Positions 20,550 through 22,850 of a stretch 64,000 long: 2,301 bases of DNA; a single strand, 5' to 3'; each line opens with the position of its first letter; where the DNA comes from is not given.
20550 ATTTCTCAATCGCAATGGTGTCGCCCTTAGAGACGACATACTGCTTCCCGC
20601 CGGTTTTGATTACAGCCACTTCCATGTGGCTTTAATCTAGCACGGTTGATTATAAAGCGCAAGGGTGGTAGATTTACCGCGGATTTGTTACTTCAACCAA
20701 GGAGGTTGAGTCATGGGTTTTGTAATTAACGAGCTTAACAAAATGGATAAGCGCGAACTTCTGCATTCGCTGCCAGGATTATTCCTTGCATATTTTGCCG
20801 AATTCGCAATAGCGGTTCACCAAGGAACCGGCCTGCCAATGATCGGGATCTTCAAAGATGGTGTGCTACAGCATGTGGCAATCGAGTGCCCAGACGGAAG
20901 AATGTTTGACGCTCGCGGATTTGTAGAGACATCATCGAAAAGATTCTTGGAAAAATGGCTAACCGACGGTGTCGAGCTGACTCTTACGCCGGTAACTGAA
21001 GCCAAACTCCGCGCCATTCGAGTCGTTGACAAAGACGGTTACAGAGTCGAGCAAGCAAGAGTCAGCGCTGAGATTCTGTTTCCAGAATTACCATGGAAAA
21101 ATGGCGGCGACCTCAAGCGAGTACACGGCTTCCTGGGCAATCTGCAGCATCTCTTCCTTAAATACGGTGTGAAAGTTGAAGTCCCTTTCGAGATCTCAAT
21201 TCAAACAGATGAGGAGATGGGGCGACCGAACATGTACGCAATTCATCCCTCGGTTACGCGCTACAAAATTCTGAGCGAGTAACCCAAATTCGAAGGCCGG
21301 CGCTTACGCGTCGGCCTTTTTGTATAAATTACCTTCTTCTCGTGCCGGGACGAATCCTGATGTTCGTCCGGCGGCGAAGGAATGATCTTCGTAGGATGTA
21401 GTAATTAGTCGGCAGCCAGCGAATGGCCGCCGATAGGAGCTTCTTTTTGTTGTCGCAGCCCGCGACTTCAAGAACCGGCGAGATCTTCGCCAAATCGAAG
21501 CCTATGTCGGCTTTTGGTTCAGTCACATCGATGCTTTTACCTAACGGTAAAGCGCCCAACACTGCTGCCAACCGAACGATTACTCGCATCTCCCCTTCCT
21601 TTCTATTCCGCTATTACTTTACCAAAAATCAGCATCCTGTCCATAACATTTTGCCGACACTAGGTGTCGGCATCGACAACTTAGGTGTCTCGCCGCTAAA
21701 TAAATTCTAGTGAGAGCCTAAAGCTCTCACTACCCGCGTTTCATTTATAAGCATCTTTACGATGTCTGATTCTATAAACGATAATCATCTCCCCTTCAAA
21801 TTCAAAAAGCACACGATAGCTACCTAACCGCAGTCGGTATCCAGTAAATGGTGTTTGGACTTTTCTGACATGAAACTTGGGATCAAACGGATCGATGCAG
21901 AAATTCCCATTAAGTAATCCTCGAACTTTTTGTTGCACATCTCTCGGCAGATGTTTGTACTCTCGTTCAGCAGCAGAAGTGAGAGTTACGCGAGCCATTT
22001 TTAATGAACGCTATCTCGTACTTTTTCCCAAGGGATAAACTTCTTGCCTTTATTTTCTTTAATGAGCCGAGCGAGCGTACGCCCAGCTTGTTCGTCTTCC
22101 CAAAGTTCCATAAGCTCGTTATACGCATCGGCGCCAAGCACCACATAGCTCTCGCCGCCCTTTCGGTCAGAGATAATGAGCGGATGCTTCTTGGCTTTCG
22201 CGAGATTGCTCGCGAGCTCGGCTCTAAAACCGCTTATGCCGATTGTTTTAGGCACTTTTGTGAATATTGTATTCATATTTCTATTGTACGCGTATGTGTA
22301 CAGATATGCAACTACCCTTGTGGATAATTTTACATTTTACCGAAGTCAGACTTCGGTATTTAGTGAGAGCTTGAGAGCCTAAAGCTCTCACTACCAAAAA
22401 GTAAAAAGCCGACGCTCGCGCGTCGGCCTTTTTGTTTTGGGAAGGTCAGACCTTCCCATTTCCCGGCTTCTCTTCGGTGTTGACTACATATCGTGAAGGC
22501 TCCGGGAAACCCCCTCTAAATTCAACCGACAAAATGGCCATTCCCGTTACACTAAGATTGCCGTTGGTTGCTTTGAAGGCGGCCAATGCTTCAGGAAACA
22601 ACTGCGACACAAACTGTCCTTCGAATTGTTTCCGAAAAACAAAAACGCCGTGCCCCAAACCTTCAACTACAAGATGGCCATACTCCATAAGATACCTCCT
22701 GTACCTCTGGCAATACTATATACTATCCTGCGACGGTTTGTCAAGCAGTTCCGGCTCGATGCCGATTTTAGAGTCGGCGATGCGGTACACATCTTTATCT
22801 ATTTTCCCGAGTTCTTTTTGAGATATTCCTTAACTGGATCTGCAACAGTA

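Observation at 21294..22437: RelE/Phd toxin-antitoxin cassette bracketed by nested direct-repeat hairpins and near-identical terminators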

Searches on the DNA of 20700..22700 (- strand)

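Call 50: search_rna_families(source=window, start=21200, end=22500, threshold=evalue, max_evalue=1)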
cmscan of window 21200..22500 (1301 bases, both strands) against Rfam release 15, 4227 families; matches with E-value up to 1: 5.
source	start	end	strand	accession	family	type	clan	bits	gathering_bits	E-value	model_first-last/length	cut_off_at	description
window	22346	22435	+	RF02891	AgrB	Gene; antisense;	-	29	40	0.017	1-84/84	no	ArsR-gov region gene B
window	21257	21336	+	RF02620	BSnc119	Gene; sRNA;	-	24.9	115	0.059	1-90/90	no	Brucella sRNA 119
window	21226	21321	+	RF00512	Leu_leader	Cis-reg; leader;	-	21.6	50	0.1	1-148/148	no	Leucine operon leader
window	22361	22393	+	RF00832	mir-71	Gene; miRNA;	-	20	50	0.39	20-54/73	no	mir-71 microRNA precursor family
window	22361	22393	-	RF00832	mir-71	Gene; miRNA;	-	19.3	50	0.62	20-54/73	no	mir-71 microRNA precursor family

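Call 90: search_rna_families(sources=[L023, L056, L057, L051, L055, L060], threshold=evalue, max_evalue=0.1)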
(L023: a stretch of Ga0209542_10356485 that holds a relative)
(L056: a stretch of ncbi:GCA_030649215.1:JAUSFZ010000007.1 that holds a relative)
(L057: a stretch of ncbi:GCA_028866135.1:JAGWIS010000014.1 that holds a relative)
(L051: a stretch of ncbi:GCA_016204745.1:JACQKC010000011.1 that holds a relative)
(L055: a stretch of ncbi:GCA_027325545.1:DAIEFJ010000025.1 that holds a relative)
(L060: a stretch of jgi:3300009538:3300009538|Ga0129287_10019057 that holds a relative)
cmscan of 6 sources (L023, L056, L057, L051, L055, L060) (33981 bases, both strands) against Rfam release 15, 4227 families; matches with E-value up to 0.1: 5.
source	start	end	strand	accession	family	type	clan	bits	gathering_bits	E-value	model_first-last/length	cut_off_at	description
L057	1848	1919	-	RF00005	tRNA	Gene; tRNA;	CL00001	60.7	29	6e-11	1-71/71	no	tRNA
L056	608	679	-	RF00005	tRNA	Gene; tRNA;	CL00001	58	29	3.2e-10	1-71/71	no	tRNA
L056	2824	2878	+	RF00512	Leu_leader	Cis-reg; leader;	-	27.4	50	0.088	1-148/148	no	Leucine operon leader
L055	6449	6548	-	RF01408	sraL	Gene; sRNA;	-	26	39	0.053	1-142/142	no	sraL Hfq binding RNA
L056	3702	3777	+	RF02540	LSU_rRNA_archaea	Gene; rRNA;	CL00112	25.5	50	0.00082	2213-2282/2987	no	Archaeal large subunit ribosomal RNA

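Call 91: search_dna_similar(query=window:20700-22700:+, collection=phages, mode=distant, max_rows=8)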
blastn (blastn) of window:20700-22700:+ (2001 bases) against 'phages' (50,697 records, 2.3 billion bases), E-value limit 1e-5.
No match.

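Call 92: search_dna_similar(query=window:20700-22700:+, collection=plasmids, mode=distant, max_rows=8)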
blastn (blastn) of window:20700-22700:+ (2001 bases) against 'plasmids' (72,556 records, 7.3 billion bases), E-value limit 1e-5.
No match.

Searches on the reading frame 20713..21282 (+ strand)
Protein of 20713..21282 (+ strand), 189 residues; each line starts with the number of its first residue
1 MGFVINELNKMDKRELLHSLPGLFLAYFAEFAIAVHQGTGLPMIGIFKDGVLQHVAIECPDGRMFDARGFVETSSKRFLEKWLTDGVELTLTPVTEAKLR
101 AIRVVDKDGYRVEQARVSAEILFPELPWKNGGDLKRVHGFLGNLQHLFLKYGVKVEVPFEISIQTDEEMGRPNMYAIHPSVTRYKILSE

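Call 7: search_protein_families(library=pfam, proteins=[window:20713-21282:+], max_evalue=0.1)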
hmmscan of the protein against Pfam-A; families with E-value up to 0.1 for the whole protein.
window:20713-21282:+ (189 aa): 0 families

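Call 10: find_encoding_contigs(protein=window:20713-21282:+, flank=6000, max_places=10)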
Protein window:20713-21282:+ (189 aa): 3 contigs read that carry it; 2 places shown.
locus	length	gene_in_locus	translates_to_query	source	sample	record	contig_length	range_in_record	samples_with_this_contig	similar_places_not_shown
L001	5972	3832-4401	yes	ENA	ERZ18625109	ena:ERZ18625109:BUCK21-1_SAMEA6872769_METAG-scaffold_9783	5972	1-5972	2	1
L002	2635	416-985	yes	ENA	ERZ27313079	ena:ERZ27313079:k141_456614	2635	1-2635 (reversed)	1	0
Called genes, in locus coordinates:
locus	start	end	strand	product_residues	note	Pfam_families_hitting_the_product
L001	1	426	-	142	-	?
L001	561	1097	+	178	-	-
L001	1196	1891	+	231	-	PF01471:PG_binding_1 (weak), PF16656:Pur_ac_phosph_N (weak)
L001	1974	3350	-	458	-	PF00270:DEAD, PF04851:ResIII (weak), PF00271:Helicase_C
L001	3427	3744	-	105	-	PF00829:Ribosomal_L21p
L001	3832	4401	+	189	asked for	-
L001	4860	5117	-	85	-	PF05016:ParE_toxin (weak)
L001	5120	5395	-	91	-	-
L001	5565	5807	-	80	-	-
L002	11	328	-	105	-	PF00829:Ribosomal_L21p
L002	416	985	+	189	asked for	-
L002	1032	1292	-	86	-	-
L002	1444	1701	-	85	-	PF05016:ParE_toxin (weak)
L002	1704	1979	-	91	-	-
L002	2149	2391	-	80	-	-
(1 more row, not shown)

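Call 12: find_homologous_proteins(query=window:20713-21282:+)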
Query window:20713-21282:+ (189 aa): 1 proteins with E <= 0.001 among 90 candidates.
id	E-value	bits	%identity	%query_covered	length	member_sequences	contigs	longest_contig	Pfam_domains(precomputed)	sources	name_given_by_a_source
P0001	2.0e-122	423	100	100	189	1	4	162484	-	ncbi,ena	-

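Call 31: search_protein_families(library=ncbifam, proteins=[window:20713-21282:+], max_evalue=0.05)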
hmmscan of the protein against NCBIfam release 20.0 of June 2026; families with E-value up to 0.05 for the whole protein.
window:20713-21282:+ (189 aa): 0 families

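Call 73: search_protein_families(library=padloc, proteins=[window:20713-21282:+], max_evalue=0.01)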
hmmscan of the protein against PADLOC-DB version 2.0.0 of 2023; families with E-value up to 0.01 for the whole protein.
window:20713-21282:+ (189 aa): 0 families

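Call 101: predict_structure(protein=window:20713-21282:+)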
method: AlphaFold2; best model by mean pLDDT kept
length: 189 residues; sequences in the alignment: 1
mean_pLDDT: 38.0   pTM: 0.41
mean pLDDT of the five models: 38.0, 37.1, 36.9, 36.3, 34.5
residues with pLDDT >= 90: 0; 70-90: 0; 50-70: 35; < 50: 154
segments of 3 or more residues with pLDDT < 50: 1-23, 37-39, 48-51, 68-189
pLDDT, mean of each block of 10 residues (from residue 1): 24 33 52 52 51 56 52 40 36 32 32 27 32 39 42 33 32 30 27
secondary structure, 60 per line:
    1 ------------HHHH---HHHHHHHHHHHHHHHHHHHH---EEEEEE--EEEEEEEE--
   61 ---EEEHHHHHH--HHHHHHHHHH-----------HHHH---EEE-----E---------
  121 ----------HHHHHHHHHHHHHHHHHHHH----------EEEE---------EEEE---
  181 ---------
elements in order: H13-16 H20-39 E43-48 E51-58 E64-66 H67-72 H75-84 H96-99 E103-105 H131-150 E161-164 E174-177

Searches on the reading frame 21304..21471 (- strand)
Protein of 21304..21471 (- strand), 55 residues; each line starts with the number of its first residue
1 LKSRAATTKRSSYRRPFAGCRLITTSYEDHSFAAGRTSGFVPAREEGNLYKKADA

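Call 7: search_protein_families(library=pfam, proteins=[window:21304-21471:-], max_evalue=0.1)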
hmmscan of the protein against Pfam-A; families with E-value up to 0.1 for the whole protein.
window:21304-21471:- (55 aa): 0 families

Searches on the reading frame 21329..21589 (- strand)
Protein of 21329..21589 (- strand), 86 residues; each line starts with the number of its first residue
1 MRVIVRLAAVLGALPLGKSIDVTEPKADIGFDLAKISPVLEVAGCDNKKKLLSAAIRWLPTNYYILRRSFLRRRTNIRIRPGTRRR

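Call 7: search_protein_families(library=pfam, proteins=[window:21329-21589:-], max_evalue=0.1)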
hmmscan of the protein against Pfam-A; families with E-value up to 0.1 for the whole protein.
window:21329-21589:- (86 aa): 0 families

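Call 31: search_protein_families(library=ncbifam, proteins=[window:21329-21589:-], max_evalue=0.05)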
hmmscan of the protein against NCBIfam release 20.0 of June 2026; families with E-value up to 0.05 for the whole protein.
window:21329-21589:- (86 aa): 0 families

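Call 56: search_protein_representatives(protein=window:21329-21589:-)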
Query: 86 residues. Proteins with E-value up to 0.001 (for the whole library): 3; up to 1e-10: 1; up to 1e-30: 1. The best 3 are listed.
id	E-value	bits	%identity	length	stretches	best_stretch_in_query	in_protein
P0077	1.2e-48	178.8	100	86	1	1-86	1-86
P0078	1.7e-05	41.3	29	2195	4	1-60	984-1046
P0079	7.9e-04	36.0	44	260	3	42-73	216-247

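Call 57: search_protein_families(library=pfam, proteins=[P0078, P0079], max_evalue=0.01)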
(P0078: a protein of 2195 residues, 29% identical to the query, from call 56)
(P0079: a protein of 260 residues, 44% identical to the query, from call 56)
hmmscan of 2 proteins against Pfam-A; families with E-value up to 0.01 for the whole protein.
P0078 (2195 aa): 12 families
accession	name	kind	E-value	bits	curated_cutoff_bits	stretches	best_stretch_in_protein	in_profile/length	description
PF05729.18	NACHT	-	8.5e-26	91.2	26.7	1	226-371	3-164/167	NACHT domain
PF00619.27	CARD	-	3e-13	50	23.9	1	12-78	4-70/85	Caspase recruitment domain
PF13516.12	LRR_6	-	3.5e-07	30.2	23.4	0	2138-2160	1-23/24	Leucine Rich repeat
PF05137.18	PilN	-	1.7e-06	28.4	22.8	0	1580-1619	18-56/78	Fimbrial assembly protein (PilN)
PF17776.6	NLRC4_HD2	-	2.7e-05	25.1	33.1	1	502-611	1-114/121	NLRC4 helical domain HD2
PF24883.2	NPHP3_N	-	8.4e-05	23.3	24.8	1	225-303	23-100/164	Nephrocystin 3, N-terminal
PF12799.13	LRR_4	-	0.00035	21.2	27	1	2117-2155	3-39/44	Leucine Rich repeats (2 copies)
PF13855.12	LRR_8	-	0.0014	18.8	27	1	2116-2166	2-51/61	Leucine rich repeat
PF20720.3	nSTAND3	-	0.0019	18.4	27.2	0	218-254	12-47/155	Novel STAND NTPase 3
PF00163.24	Ribosomal_S4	-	0.0029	18.7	23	0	1046-1088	50-94/95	Ribosomal protein S4/S9 N-terminal domain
PF16989.10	T6SS_VasJ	-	0.0055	16.7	26.2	0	1170-1188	115-133/255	Type VI secretion, EvfE, EvfF, ImpA, BimE, VC_A0119, VasJ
PF24617.1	POF1B_HlH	-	0.0084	17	27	0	817-848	3-35/84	POF1B helix-loop-helix domain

P0079 (260 aa): 9 families
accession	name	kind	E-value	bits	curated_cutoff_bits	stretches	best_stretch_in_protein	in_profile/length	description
PF23211.1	LRR_LRWD1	-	3e-10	40.5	28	0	223-249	47-73/190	Leucine-rich repeat and WD repeat-containing protein 1, LRR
PF23987.1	Phage_holin_10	-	5.1e-08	33.3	27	0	182-198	2-18/52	Bacteriophage holin Pam3 gp28 family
PF12032.13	CLIP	-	6.7e-07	29.9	20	0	37-77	6-43/54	Regulatory CLIP domain of proteinases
PF07881.17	Fucose_iso_N1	-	0.00012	22.4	28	0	174-193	144-163/169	L-fucose isomerase, first N-terminal domain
PF22928.2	INTS1_R4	-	0.00013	22.3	27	0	221-247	52-78/102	Integrator complex subunit 1, R4 domain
PF19983.4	DUF6419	-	0.001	19.6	27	0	13-33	3-23/71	Family of unknown function (DUF6419)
PF22764.1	E217_Gp32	-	0.0011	19.1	27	0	202-227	1-26/144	Tail fiber protein gp32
PF18540.6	DUF5626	-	0.0032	18.3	26.7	0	99-142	43-85/120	Domain of unknown function (DUF5626)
PF25052.1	AtDEF-like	-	0.006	17.3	25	0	200-222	30-52/79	Defensin-like family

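Call 73: search_protein_families(library=padloc, proteins=[window:21329-21589:-], max_evalue=0.01)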
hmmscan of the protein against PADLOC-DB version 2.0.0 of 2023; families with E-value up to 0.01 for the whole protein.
window:21329-21589:- (86 aa): 0 families
